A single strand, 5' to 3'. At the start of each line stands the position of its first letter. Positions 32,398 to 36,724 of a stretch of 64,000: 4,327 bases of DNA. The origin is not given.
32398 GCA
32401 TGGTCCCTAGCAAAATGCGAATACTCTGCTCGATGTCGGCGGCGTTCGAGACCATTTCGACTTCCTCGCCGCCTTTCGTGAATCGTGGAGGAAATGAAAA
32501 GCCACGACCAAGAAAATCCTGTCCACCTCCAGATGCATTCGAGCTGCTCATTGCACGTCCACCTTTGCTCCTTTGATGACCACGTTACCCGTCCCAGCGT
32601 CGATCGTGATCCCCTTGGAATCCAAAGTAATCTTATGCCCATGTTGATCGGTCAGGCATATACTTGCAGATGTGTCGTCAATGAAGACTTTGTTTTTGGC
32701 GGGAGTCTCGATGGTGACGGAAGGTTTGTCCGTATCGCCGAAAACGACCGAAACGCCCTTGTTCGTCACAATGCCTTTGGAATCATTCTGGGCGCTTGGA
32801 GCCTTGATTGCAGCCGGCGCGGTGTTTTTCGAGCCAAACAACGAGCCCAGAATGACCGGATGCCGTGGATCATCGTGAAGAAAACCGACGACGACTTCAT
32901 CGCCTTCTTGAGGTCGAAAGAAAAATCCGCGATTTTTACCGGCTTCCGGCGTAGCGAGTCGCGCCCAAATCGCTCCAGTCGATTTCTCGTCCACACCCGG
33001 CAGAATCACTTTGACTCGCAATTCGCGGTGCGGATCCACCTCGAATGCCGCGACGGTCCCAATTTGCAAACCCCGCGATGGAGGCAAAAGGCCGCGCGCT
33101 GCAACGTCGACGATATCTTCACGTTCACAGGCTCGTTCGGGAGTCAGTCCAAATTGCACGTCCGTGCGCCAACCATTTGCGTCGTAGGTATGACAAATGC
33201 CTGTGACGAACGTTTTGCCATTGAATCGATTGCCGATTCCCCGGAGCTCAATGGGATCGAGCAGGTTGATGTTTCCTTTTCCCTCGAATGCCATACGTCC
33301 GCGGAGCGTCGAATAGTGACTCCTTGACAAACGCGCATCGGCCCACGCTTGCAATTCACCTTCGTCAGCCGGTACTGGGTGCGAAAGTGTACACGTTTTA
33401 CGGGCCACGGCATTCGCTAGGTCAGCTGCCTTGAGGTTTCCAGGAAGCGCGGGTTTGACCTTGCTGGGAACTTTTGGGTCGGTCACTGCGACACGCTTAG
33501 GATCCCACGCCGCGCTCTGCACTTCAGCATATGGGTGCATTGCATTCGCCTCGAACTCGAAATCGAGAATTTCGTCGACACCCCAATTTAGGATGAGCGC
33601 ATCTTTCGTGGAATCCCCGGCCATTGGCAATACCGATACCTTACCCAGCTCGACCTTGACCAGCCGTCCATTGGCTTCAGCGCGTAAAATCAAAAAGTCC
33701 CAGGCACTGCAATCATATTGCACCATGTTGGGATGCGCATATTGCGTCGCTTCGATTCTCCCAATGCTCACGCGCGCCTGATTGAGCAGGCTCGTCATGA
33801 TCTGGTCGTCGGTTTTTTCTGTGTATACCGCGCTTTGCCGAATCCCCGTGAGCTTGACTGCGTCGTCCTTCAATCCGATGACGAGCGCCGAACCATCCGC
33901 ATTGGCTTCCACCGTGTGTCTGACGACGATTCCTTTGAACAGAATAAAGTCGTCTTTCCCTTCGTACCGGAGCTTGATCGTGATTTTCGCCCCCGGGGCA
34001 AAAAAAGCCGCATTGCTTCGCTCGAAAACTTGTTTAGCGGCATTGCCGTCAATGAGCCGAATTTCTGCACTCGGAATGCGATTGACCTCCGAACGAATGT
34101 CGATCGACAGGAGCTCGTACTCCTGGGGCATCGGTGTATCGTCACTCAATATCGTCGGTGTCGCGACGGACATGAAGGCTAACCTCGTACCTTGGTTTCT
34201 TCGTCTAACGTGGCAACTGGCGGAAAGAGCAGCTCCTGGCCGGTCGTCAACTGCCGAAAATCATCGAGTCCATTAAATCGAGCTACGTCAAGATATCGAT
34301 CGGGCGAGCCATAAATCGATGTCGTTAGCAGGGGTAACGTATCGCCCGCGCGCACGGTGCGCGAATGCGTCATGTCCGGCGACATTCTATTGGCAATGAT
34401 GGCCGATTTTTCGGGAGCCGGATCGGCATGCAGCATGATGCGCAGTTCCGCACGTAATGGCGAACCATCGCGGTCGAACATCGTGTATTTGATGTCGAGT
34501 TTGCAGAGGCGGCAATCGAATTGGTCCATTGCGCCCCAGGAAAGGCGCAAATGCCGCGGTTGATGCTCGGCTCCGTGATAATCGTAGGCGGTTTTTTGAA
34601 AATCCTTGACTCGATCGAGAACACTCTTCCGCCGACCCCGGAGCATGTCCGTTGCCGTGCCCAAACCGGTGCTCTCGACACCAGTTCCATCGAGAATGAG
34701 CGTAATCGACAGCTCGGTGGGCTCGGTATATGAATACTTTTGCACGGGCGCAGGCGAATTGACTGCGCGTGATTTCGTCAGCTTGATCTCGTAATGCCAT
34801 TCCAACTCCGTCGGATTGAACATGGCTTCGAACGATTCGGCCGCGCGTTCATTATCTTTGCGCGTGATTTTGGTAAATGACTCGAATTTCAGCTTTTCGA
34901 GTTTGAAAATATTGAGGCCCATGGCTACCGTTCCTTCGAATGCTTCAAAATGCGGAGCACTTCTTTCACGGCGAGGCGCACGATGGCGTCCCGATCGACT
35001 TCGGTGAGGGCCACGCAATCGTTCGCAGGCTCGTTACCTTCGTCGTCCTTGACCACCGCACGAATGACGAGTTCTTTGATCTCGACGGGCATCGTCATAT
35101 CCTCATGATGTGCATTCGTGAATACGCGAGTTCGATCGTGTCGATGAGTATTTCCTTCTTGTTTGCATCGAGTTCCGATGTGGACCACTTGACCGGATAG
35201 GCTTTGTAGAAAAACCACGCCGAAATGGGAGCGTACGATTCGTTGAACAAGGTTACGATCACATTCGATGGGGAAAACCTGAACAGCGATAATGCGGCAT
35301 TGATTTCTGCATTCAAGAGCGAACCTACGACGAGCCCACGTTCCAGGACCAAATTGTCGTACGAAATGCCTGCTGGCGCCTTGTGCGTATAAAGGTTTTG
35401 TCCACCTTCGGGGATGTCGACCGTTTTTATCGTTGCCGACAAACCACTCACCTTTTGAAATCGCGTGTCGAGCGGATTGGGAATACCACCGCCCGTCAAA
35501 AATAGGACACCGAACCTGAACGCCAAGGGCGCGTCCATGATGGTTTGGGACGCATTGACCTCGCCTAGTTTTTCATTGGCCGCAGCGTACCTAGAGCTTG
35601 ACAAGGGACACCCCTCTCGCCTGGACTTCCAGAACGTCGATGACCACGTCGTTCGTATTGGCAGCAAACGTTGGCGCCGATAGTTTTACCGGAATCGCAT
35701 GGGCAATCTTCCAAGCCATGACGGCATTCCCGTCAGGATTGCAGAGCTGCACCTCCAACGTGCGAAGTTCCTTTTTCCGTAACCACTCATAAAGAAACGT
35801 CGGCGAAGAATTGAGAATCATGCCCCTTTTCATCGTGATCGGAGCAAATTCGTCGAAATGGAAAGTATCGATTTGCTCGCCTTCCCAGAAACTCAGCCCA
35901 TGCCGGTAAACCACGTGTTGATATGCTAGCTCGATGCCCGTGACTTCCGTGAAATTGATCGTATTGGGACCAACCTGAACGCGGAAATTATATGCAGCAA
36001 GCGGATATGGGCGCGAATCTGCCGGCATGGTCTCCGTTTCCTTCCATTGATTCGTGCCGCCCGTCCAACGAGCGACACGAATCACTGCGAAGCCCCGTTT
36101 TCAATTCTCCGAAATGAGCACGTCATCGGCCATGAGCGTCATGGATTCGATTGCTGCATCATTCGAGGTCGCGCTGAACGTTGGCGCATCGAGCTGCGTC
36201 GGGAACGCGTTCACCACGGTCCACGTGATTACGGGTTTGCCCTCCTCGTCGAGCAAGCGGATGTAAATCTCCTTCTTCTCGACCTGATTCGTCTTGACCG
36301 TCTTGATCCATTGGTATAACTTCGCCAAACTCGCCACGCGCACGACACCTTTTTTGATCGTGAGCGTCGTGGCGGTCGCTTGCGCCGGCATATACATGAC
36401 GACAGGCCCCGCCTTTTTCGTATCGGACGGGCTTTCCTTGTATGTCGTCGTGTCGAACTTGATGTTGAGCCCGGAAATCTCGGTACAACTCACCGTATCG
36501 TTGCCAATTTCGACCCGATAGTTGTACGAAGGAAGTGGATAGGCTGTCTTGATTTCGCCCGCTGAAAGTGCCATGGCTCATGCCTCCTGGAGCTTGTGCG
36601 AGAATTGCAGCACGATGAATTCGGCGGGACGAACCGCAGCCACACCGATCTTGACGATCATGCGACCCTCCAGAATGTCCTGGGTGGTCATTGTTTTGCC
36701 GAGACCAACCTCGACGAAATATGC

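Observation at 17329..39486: Complete 22-kb extracellular contractile injection system (eCIS) operon with non-canonical layout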

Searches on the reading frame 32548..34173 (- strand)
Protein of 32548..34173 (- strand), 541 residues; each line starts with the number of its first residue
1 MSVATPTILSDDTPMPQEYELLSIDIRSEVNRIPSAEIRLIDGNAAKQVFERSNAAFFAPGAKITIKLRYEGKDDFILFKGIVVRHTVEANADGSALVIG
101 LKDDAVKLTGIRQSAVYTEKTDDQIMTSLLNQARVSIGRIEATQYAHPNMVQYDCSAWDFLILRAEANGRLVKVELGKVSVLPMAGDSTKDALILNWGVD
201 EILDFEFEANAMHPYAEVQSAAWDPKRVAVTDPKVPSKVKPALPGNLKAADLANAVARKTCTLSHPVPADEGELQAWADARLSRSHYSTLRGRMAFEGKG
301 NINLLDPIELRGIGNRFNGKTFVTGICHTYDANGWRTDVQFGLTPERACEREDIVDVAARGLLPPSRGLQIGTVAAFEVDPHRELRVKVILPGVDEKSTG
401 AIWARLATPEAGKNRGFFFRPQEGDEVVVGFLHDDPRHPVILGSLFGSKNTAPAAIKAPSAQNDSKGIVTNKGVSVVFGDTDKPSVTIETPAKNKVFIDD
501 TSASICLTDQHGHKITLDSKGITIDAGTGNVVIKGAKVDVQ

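Call 4: search_protein_families(library=pfam, proteins=[window:32548-34173:-], max_evalue=0.01)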
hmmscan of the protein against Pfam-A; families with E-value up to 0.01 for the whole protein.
window:32548-34173:- (541 aa): 2 families
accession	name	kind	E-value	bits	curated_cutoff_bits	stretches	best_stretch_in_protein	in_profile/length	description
PF04717.18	Phage_base_V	-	1.5e-20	73.8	23.8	1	371-446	2-75/75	Type VI secretion system/phage-baseplate injector OB domain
PF24032.1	YQBQ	-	2.5e-05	24.2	27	1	58-160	27-120/294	YQBQ-like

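Call 20: find_homologous_proteins(query=window:32548-34173:-, max_evalue=1e-20)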
Query window:32548-34173:- (541 aa): 1263 proteins with E <= 1e-20 among 8000 candidates; the best 120 are listed.
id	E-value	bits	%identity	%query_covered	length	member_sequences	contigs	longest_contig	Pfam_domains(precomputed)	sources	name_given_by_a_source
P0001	0.0e+0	1178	96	100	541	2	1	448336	PF04717.19,PF24032.2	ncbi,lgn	-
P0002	0.0e+0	1023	84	100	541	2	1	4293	PF04717.19,PF05954.18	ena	-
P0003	9.7e-218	742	62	100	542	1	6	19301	PF04717.19,PF24032.2,PF05954.18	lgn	-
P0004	3.4e-216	737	62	100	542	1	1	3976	PF04717.19,PF05954.18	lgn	-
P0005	1.5e-207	709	60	100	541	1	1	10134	PF04717.19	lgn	-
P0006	1.8e-195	669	59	100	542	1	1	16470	PF04717.19,PF05954.18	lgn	-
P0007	8.6e-194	663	56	100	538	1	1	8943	PF04717.19,PF05954.18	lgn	-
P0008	1.1e-188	646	56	100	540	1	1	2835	PF04717.19,PF05954.18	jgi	jgi:Rhs element Vgr protein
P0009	1.5e-187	643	55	100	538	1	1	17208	PF04717.19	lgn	-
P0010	7.2e-187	640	56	100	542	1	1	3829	PF04717.19,PF05954.18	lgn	-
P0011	9.1e-187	640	57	100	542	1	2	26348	PF04717.19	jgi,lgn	jgi:Rhs element Vgr protein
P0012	8.2e-185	634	55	100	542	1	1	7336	PF04717.19,PF05954.18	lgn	-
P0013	2.7e-179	615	54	100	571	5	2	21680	PF04717.19,PF24032.2,PF05954.18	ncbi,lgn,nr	ncbi:MAG: type VI secretion system tip protein VgrG [Polyangiaceae bacterium]|nr:type VI secretion s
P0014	1.4e-178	613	53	100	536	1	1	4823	PF04717.19,PF24032.2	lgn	-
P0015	4.5e-178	611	55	100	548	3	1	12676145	PF04717.19,PF05954.18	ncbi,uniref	ncbi:type VI secretion system tip protein VgrG [Sorangium sp. So ce887]|uniref:type VI secretion sys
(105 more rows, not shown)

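Call 21: find_encoding_contigs(protein=P0001, flank=10000, max_places=3)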
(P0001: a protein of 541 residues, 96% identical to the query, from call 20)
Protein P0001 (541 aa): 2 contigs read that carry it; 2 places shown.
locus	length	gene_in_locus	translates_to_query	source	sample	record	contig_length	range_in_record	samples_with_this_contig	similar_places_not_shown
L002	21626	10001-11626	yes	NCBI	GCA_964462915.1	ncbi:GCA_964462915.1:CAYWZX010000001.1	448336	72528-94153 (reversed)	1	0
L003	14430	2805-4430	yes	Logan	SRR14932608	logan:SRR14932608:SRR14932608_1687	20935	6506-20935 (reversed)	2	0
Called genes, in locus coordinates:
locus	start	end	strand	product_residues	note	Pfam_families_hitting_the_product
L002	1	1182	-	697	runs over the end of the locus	-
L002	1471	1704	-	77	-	-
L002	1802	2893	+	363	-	PF09937:DUF2169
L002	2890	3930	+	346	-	-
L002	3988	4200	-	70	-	-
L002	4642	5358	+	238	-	PF14065:Pvc16_N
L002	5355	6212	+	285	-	-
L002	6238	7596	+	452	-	PF04984:Phage_sheath_1, PF17482:Phage_sheath_1C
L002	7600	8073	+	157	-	PF06841:Phage_T4_gp19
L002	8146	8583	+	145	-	PF06841:Phage_T4_gp19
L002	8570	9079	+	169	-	PF06841:Phage_T4_gp19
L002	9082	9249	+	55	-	PF19265:DUF5908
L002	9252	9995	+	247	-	PF19266:CIS_tube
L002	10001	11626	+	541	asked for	PF24032:YQBQ (weak), PF04717:Phage_base_V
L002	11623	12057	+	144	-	PF04965:GPW_gp25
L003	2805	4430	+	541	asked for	PF24032:YQBQ (weak), PF04717:Phage_base_V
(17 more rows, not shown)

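Call 22: find_encoding_contigs(protein=P0015, flank=10000, max_places=2)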
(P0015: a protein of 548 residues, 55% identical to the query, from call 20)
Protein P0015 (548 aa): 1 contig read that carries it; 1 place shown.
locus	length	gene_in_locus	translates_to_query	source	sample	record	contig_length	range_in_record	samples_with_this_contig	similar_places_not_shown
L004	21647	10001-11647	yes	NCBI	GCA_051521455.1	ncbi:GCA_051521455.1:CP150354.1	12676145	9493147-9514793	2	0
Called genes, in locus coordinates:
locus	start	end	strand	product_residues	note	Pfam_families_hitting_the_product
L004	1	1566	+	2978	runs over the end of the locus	-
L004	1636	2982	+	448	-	-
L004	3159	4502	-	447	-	PF00004:AAA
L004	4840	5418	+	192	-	PF14065:Pvc16_N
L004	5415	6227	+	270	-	-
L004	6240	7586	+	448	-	PF04984:Phage_sheath_1 (weak), PF17482:Phage_sheath_1C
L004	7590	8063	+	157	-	PF06841:Phage_T4_gp19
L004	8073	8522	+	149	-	PF06841:Phage_T4_gp19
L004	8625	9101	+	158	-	PF06841:Phage_T4_gp19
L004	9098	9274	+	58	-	PF19265:DUF5908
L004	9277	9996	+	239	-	PF19266:CIS_tube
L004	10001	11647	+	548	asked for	PF05954:Phage_GPD, PF04717:Phage_base_V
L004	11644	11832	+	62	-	-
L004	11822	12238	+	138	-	PF04965:GPW_gp25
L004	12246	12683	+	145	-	PF19267:CIS_spike_tip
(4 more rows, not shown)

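Call 29: find_related_loci(query=A1, collection=genome_contigs, flank=10000)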
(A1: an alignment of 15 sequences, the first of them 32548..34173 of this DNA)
Query A1 (541 aa) in genome_contigs; peptide patterns used: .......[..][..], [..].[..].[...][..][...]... (x = any residue, [..] = any of these).
599 stretches matched a pattern (row limit reached: there are more); 577 encode a relative of the query (tblastn E <= 1e-3); the best 80 are kept; 80 distinct loci.
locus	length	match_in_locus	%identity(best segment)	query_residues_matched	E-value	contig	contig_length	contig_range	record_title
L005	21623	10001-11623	55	1-541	0e+0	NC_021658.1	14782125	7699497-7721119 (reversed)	Sorangium cellulosum So0157-2, complete sequence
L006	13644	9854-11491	52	1-541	3e-178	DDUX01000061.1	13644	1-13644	MAG TPA_asm: Candidatus Accumulibacter iunctus isolate UBA2327 UBA2327_contig_70, whole genome shotgun sequence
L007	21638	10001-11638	51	1-541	3e-175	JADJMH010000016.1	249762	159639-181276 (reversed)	MAG: Candidatus Accumulibacter proximus isolate EsbW_18-Q3-R4-48_BATAC.285 tig00010682-10-2508060, whole genome shotgun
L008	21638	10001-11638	51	1-541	4e-172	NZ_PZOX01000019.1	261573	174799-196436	Vitiosangium sp. GDMCC 1.1324 contig19, whole genome shotgun sequence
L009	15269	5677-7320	51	1-540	1e-169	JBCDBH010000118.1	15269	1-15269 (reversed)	MAG: Acidobacteriota bacterium isolate P01_F01_bin.79 k141_1483636_length_15269_cov_9.0000, whole genome shotgun sequenc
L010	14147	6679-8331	48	1-541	7e-162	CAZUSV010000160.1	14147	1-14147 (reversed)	MAG TPA_asm: uncultured Anaerolineales bacterium isolate SRP077602_co5_397 genome assembly, contig: NODE_19670_length_14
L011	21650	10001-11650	48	1-541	9e-158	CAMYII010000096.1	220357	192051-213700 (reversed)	MAG: Acidiferrobacterales bacterium isolate ES_Gamma_002 genome assembly, contig: scaffold_65, whole genome shotgun sequ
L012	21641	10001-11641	48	1-541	3e-157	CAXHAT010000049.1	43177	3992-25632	MAG TPA_asm: uncultured Deferribacteres bacterium isolate SRR12479933_maxbin2_2 genome assembly, contig: ERZ4874384.51,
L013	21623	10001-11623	46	3-540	8e-157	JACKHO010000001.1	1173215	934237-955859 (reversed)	MAG: Planctomycetaceae bacterium isolate HK-STAS-PLAN-20 HK-STAS-PLAN-20_1, whole genome shotgun sequence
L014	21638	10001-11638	46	1-541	2e-156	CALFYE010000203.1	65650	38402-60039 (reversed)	MAG TPA_asm: uncultured Myxococcales bacterium isolate SRR6231182_bin.43_CONCOCT_v1.1_MAG genome assembly, contig: ERZ65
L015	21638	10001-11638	47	1-541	9e-153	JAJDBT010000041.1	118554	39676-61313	MAG: Nitrospirota bacterium isolate OFTM211 OFTM211_40, whole genome shotgun sequence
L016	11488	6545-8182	49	1-541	8e-162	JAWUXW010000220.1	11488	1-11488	MAG: Paraglaciecola sp. isolate HBSea_ice_MAG736 BAT.736_894794_flag=0_multi=30.9365_len=11488, whole genome shotgun seq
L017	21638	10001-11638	44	1-541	4e-145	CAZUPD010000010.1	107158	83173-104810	MAG TPA_asm: uncultured Nannocystaceae bacterium isolate SRP334346_co1_110 genome assembly, contig: NODE_263_length_1071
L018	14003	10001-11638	44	1-541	7e-142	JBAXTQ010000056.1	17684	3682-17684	MAG: Methylococcaceae bacterium isolate ELA639 MAG639_56, whole genome shotgun sequence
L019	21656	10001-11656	44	1-541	3e-139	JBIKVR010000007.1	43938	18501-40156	MAG: Prochlorococcaceae cyanobacterium isolate ME2015-08-25_3300042365_group6_bin51 Rohwer_bin1356_scaffold_131_c2, whol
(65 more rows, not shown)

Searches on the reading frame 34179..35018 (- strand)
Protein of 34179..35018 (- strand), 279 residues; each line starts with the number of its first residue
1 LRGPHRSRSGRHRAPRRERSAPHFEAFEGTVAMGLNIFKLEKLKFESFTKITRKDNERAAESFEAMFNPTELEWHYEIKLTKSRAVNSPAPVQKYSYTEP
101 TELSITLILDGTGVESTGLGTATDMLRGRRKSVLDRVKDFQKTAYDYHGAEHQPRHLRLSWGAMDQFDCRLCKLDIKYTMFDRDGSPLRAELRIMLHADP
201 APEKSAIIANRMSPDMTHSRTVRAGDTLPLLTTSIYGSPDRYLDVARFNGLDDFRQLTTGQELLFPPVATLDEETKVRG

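Call 4: search_protein_families(library=pfam, proteins=[window:34179-35018:-], max_evalue=0.01)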
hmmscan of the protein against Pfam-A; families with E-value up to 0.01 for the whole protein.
window:34179-35018:- (279 aa): 1 family
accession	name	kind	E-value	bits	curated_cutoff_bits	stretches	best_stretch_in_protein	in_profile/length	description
PF19266.4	CIS_tube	-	2.2e-42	144.9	27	1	39-204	1-155/158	Contractile injection system tube protein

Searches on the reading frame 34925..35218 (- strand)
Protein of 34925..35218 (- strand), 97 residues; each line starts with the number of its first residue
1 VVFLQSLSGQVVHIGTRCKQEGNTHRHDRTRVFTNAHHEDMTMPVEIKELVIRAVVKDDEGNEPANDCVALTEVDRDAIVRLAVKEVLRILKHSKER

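Call 4: search_protein_families(library=pfam, proteins=[window:34925-35218:-], max_evalue=0.01)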
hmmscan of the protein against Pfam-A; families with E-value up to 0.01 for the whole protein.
window:34925-35218:- (97 aa): 1 family
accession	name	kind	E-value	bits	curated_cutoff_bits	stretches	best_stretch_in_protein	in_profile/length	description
PF19265.4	DUF5908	-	4.2e-15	56.7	27.7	1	43-97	1-55/55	Family of unknown function (DUF5908)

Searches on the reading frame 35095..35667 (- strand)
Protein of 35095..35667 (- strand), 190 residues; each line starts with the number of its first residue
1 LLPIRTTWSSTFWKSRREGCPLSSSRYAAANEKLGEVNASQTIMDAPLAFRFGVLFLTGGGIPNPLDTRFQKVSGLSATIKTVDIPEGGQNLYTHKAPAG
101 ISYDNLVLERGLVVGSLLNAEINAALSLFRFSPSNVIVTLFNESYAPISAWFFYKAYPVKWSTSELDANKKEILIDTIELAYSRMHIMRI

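Call 4: search_protein_families(library=pfam, proteins=[window:35095-35667:-], max_evalue=0.01)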
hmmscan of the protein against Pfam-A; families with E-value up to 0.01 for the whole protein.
window:35095-35667:- (190 aa): 1 family
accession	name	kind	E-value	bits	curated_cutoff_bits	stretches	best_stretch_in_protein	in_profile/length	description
PF06841.18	Phage_T4_gp19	-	6.1e-28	97.7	28.2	1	49-185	2-133/134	T4-like virus tail tube protein gp19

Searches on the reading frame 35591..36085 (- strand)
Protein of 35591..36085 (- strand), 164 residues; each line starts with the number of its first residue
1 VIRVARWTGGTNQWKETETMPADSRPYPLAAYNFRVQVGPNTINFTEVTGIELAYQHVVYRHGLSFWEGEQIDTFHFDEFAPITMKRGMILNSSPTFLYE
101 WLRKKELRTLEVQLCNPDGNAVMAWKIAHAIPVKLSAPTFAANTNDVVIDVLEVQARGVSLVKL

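Call 4: search_protein_families(library=pfam, proteins=[window:35591-36085:-], max_evalue=0.01)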
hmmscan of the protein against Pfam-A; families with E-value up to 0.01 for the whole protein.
window:35591-36085:- (164 aa): 1 family
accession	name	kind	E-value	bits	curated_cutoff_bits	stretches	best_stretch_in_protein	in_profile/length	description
PF06841.18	Phage_T4_gp19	-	1.4e-18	67.4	28.2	1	31-159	2-133/134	T4-like virus tail tube protein gp19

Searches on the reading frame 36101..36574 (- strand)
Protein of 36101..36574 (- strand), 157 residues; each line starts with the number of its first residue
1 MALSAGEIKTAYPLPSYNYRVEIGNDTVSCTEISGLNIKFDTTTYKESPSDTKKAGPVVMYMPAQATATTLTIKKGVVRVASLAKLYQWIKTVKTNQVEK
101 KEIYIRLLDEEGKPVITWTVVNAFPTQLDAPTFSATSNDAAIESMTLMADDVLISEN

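Call 4: search_protein_families(library=pfam, proteins=[window:36101-36574:-], max_evalue=0.01)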
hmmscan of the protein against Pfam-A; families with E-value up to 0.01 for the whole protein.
window:36101-36574:- (157 aa): 1 family
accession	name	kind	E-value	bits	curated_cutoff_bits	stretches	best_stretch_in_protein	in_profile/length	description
PF06841.18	Phage_T4_gp19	-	2e-32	112.3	28.2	1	16-150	2-131/134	T4-like virus tail tube protein gp19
